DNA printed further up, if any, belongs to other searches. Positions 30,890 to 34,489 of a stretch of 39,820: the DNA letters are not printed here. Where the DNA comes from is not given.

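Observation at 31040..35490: Translationally coupled pair: a 4-TM protein plus a 1099-aa membrane-tethered, strongly divergent GH13 (possibly GlgE-like) enzyme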

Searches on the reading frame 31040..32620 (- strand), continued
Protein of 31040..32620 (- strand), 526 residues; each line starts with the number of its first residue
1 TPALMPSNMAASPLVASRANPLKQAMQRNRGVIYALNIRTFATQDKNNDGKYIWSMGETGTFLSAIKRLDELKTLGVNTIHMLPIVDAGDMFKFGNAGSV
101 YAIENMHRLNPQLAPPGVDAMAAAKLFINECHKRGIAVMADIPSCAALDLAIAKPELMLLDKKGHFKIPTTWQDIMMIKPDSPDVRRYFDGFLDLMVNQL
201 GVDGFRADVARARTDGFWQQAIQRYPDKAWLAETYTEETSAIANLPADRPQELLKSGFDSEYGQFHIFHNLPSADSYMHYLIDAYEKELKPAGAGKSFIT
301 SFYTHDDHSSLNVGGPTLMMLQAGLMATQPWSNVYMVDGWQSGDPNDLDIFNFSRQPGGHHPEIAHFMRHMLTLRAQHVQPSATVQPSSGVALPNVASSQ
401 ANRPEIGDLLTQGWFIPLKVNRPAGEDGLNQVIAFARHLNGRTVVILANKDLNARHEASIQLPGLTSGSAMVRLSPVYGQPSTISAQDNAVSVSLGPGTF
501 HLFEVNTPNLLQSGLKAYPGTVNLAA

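Call 67: find_encoding_contigs(protein=P0057, flank=8000, max_places=1)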
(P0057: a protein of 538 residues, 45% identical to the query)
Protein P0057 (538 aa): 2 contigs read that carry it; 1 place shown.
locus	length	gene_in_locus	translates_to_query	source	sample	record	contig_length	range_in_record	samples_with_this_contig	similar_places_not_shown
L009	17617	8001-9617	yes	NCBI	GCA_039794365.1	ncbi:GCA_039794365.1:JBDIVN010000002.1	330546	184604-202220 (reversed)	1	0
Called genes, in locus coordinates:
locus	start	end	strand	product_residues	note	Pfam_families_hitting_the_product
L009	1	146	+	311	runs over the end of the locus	PF04055:Radical_SAM, PF16199:Radical_SAM_C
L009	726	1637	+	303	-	PF04542:Sigma70_r2, PF04539:Sigma70_r3, PF04545:Sigma70_r4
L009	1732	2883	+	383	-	PF00575:S1 (weak), PF23459:S1_RRP5 (faint), PF13509:S1_2 (faint), PF00575:S1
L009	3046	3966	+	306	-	-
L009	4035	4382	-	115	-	-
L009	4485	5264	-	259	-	PF05175:MTS (weak), PF13489:Methyltransf_23, PF05401:NodS (weak), PF08241:Methyltransf_11, PF08242:Methyltransf_12, PF13649:Methyltransf_25, PF13847:Methyltransf_31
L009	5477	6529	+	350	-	-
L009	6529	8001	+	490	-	-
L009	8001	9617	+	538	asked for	PF00128:Alpha-amylase (faint)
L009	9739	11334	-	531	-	PF13520:AA_permease_2, PF00324:AA_permease, PF13906:AA_permease_C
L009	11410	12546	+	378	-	-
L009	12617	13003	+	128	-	-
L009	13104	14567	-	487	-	PF00206:Lyase_1, PF10415:FumaraseC_C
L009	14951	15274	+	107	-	PF13453:Zn_ribbon_TFIIB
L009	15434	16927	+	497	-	PF00478:IMPDH, PF00571:CBS, PF01070:FMN_dh (weak), PF03060:NMO, PF00977:His_biosynth (faint)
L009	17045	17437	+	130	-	-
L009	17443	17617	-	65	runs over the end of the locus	-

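Call 86: list_cluster_members(proteins=[P0057, P0138, P0068, P0063, P0099, P0115, P0088, P0040, P0010, P0004])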
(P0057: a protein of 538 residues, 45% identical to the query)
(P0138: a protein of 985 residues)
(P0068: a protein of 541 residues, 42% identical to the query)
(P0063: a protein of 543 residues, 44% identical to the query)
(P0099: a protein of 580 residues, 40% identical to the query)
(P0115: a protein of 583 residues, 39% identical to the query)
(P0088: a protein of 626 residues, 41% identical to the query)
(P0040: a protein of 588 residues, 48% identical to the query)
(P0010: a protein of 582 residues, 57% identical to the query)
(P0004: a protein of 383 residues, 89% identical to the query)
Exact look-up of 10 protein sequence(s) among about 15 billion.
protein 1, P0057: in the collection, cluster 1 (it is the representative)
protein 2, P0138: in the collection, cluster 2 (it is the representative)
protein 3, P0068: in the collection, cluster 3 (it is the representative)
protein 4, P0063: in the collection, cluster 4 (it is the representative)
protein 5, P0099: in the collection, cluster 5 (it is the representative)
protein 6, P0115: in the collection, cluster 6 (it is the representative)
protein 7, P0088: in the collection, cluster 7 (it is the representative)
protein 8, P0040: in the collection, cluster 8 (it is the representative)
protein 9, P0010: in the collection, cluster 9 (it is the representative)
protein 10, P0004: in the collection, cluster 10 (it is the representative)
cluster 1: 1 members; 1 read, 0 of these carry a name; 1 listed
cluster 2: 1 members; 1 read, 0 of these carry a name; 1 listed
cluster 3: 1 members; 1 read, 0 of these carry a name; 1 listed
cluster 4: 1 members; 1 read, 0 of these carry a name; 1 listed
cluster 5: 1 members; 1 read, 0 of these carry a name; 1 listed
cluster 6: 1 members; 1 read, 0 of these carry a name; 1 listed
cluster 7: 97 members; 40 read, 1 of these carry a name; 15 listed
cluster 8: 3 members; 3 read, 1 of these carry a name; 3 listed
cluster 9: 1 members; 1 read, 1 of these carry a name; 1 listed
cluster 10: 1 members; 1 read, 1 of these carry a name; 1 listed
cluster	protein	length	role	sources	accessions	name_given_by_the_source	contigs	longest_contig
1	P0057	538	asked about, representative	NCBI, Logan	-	-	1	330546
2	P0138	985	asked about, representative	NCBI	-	-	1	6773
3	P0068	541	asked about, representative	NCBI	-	-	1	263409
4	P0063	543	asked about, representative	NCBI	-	-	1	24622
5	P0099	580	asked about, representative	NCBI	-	-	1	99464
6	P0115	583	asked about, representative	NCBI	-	-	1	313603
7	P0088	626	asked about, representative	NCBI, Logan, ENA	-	-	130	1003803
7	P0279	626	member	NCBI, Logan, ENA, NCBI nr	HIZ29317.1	MAG TPA: hypothetical protein H9673_09040 [Candidatus Adamsella sp.] | hypothetical protein [Candidatus Adamsella sp.]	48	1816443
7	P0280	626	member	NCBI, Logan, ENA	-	-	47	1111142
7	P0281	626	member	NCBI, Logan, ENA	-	-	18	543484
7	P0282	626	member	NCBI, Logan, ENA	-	-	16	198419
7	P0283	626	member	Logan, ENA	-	-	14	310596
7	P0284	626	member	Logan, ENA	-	-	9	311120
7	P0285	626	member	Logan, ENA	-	-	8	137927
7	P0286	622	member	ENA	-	-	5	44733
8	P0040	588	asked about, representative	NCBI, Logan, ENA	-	-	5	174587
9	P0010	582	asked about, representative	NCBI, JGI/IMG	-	glycosidase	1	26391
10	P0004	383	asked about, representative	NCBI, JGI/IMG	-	hypothetical protein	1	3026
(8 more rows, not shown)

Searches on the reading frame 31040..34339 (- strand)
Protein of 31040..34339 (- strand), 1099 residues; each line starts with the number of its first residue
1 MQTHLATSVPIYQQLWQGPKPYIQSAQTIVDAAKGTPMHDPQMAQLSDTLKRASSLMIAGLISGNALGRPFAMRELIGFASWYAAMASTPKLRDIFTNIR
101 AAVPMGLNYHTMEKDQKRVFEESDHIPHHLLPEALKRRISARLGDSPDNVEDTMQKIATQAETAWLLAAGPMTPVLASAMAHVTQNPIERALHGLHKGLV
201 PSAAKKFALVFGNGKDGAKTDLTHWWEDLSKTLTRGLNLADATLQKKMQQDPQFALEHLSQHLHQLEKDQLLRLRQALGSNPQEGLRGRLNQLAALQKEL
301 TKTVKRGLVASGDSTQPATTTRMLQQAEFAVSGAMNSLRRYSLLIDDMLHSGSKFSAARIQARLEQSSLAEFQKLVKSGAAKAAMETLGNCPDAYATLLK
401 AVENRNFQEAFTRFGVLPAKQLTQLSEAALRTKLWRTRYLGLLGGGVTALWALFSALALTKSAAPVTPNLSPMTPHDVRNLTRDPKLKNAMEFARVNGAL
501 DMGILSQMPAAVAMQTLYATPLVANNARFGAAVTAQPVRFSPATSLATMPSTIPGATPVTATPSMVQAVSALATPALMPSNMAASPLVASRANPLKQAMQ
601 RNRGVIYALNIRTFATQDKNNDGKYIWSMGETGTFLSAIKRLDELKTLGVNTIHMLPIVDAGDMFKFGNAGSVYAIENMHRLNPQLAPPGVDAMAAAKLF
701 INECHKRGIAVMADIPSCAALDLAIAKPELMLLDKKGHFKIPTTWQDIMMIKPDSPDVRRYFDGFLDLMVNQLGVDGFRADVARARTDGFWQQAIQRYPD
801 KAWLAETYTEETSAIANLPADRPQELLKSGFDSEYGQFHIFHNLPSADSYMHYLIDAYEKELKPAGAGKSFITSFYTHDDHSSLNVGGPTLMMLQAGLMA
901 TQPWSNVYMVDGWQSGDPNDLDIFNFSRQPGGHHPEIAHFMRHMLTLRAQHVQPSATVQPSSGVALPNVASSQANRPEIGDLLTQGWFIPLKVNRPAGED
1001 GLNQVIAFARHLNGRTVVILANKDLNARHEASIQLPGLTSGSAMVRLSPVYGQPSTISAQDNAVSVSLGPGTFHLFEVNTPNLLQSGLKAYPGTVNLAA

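Call 3: search_protein_families(library=pfam, proteins=[window:31040-34339:-], max_evalue=1)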
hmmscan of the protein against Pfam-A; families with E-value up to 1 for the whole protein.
window:31040-34339:- (1099 aa): 5 families
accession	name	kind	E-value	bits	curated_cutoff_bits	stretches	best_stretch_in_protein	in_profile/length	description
PF00128.31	Alpha-amylase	-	3.5e-07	30.3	22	1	620-715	13-87/446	Alpha amylase, catalytic domain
PF02638.21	GHL10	-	0.057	12.9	27.9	1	639-785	25-165/311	Glycosyl hydrolase-like 10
PF16657.11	Malt_amylase_C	-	0.059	13.9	27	1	1003-1045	11-49/75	Maltogenic Amylase, C-terminal domain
PF03984.19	DUF346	-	0.084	13.1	22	1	209-234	3-25/39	Repeat of unknown function (DUF346)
PF02601.20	Exonuc_VII_L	-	0.71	9.7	35.9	0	247-379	148-278/315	Exonuclease VII, large subunit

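Call 4: search_protein_families(library=ncbifam, proteins=[window:31040-34339:-], max_evalue=1)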
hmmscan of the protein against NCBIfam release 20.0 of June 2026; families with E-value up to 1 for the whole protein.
window:31040-34339:- (1099 aa): 16 families
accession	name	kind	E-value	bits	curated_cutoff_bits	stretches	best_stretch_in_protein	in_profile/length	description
TIGR02402.1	trehalose_TreZ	equivalog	5.5e-10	38.2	538.8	1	631-785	107-249/545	malto-oligosyltrehalose trehalohydrolase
NF041321.1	Alpha-amyl_MalA_Halo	equivalog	1.3e-07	30.4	875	1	604-797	260-441/666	alpha-amylase MalA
TIGR02456.1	treS_nterm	equivalog_domain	2e-05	23.3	678.35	1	603-716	5-97/539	maltose alpha-D-glucosyltransferase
NF007058.0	PRK09505.2-3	equivalog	4.1e-05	21.9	897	1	612-746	229-365/742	alpha-amylase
TIGR02102.1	pullulan_Gpos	equivalog_domain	0.00041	18.2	1042.25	1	599-659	447-503/1113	pullulanase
NF007059.0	PRK09505.2-4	equivalog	0.00076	17.9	865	1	755-796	433-474/683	alpha-amylase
TIGR02100.1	glgX_debranch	equivalog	0.001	17.2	640.9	1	577-784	129-344/688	glycogen debranching protein GlgX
NF007051.0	PRK09505.1-1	equivalog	0.0012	17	864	1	600-715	195-321/686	alpha-amylase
NF007052.0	PRK09505.1-2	equivalog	0.0024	16.1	749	0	576-715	160-311/677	alpha-amylase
NF007060.0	PRK09505.2-5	equivalog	0.0034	15.5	790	0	590-715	180-317/690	alpha-amylase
TIGR02103.1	pullul_strch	subfamily_domain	0.011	13.8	697.6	1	564-665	219-315/900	pullulanase-type alpha-1,6-glucosidase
TIGR02104.1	pulA_typeI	equivalog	0.012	13.7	504.5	1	599-665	123-193/605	type I pullulanase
TIGR02403.1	trehalose_treC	equivalog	0.027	13.1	799.05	1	631-715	22-95/544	alpha,alpha-phosphotrehalase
TIGR02401.1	trehalose_TreY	equivalog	0.074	11.3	498.65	0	634-715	14-85/838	malto-oligosyltrehalose synthase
NF007053.0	PRK09505.1-3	equivalog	0.089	10.9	1269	1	759-806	440-485/687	alpha-amylase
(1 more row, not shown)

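Call 9: find_homologous_proteins(query=window:31040-34339:-)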
Query window:31040-34339:- (1099 aa): 2 proteins with E <= 0.001 among 8000 candidates.
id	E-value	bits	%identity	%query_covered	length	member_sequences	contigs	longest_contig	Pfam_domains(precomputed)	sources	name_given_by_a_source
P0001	0.0e+0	2484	100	100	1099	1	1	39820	PF00128.32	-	-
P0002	0.0e+0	1162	52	100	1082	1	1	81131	-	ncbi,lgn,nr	ncbi:MAG: hypothetical protein VKJ06_03745 [Vampirovibrionales bacterium]|nr:hypothetical protein [V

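Call 12: find_encoding_contigs(protein=P0002, flank=10000)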
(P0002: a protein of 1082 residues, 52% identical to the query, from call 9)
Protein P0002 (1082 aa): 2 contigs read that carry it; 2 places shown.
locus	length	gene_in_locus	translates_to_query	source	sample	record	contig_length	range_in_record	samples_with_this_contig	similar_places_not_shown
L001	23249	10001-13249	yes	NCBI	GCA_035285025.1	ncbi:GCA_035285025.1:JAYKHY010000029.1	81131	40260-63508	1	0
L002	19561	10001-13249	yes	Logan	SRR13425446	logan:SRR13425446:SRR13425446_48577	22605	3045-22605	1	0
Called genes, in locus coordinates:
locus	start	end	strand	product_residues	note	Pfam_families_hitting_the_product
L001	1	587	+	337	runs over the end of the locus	PF01073:3Beta_HSD, PF01370:Epimerase, PF02719:Polysacc_synt_2, PF04321:RmlD_sub_bind, PF07993:NAD_binding_4, PF16363:GDP_Man_Dehyd, PF13460:NAD_binding_10 (weak)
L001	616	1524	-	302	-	PF02548:Pantoate_transf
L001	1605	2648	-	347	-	PF11967:RecO_N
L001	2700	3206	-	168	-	PF11026:DUF2721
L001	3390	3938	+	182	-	-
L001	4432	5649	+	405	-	PF00682:HMGL-like, PF22617:HCS_D2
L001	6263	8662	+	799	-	PF08323:Glyco_transf_5 (faint), PF00534:Glycos_transf_1, PF13692:Glyco_trans_1_4 (weak)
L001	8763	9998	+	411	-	-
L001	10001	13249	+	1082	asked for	-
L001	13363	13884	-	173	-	-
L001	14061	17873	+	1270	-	-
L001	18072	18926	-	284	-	-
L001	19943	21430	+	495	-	PF07690:MFS_1, PF13347:MFS_2, PF03092:BT1 (weak), PF07690:MFS_1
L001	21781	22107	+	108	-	PF13451:zf_Tbcl, PF23477:zf_Tbcl_2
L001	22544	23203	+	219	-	PF13302:Acetyltransf_3, PF00583:Acetyltransf_1, PF13673:Acetyltransf_10 (faint), PF13508:Acetyltransf_7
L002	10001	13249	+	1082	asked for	-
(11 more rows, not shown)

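Call 61: search_protein_families(library=ncbifam, proteins=[L001:6263-8662:+, L001:14061-17873:+], max_evalue=0.00001)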
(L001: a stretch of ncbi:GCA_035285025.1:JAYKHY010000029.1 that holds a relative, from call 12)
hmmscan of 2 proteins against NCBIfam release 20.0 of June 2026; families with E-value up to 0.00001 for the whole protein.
L001:6263-8662:+ (799 aa): 15 families
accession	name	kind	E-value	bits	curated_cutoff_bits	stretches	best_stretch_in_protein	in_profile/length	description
TIGR02095.1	glgA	subfamily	3e-30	105.3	328.45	1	532-680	273-410/477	glycogen/starch synthase, ADP-glucose type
NF001899.0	PRK00654.1-2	equivalog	7.5e-24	83.9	459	1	532-681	270-408/478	glycogen synthase GlgA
NF001903.0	PRK00654.2-2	equivalog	1e-21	77.2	616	1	532-679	276-411/482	glycogen synthase GlgA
NF001898.0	PRK00654.1-1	equivalog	1.6e-21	76.5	603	1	532-677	272-407/477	glycogen synthase GlgA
NF010699.0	PRK14099.1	equivalog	5.6e-21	74.6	762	1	532-679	274-410/485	glycogen synthase GlgA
NF001900.0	PRK00654.1-3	equivalog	3.5e-20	71.9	509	1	529-678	249-387/481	glycogen synthase GlgA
NF001905.0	PRK00654.2-4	subfamily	6.7e-15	54.6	560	1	534-680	280-417/489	glycogen synthase GlgA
NF001902.0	PRK00654.2-1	equivalog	2.2e-13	49.6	845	1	533-681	280-420/492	glycogen synthase GlgA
NF001906.0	PRK00654.2-5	equivalog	3e-13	49.5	870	1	528-679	277-416/485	glycogen synthase GlgA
NF001901.0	PRK00654.1-5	equivalog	1.4e-10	40.3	649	1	533-679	297-431/502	glycogen synthase GlgA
NF038295.1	EPS_HpsP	equivalog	2e-10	40.2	550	1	532-675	188-324/388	hormogonium polysaccharide biosynthesis glycosyltransferase HpsP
NF010698.0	PRK14098.1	equivalog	1.2e-08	34.1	754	1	532-676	286-419/489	starch synthase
NF001904.0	PRK00654.2-3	equivalog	3.1e-07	29.4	577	1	530-677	272-410/475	glycogen synthase GlgA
TIGR02149.1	glgA_Coryne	subfamily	9e-07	28.3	302.4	1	535-673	188-318/391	glycogen synthase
TIGR03999.1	thiol_BshA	equivalog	8.6e-06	24.9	273.7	0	531-673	179-307/375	N-acetyl-alpha-D-glucosaminyl L-malate synthase BshA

L001:14061-17873:+ (1270 aa): 0 families
